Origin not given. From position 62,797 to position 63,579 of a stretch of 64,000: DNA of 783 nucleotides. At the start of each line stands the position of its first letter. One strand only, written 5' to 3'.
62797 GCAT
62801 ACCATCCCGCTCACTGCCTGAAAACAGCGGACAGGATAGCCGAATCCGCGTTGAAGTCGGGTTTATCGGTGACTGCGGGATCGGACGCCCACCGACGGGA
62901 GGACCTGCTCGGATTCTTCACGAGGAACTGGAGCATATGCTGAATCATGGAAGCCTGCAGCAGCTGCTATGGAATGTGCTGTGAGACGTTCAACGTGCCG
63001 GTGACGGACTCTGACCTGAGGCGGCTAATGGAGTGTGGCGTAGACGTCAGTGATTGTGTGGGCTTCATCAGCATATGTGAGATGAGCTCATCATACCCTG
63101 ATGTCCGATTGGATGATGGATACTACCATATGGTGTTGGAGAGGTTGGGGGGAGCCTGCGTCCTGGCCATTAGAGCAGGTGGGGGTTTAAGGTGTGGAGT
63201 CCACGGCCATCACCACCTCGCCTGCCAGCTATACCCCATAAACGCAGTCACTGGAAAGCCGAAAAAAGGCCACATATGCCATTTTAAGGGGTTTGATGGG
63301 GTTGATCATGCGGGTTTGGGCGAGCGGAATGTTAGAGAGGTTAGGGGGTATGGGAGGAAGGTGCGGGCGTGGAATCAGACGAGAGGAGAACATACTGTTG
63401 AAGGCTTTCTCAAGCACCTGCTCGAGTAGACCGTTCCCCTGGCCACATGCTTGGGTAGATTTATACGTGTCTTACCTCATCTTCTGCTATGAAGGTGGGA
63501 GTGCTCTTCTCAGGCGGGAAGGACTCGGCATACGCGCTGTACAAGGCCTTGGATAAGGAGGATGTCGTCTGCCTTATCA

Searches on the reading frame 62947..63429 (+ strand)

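Call 24: search_protein_families(library=pfam, proteins=[window:62947-63429:+], max_evalue=0.01)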
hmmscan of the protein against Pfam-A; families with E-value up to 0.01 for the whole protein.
window:62947-63429:+ (160 aa): 1 family
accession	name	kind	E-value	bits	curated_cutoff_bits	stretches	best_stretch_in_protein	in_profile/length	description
PF03692.20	CxxCxxCC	-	5.9e-06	27.3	23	1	3-111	1-84/85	Putative zinc- or iron-chelating domain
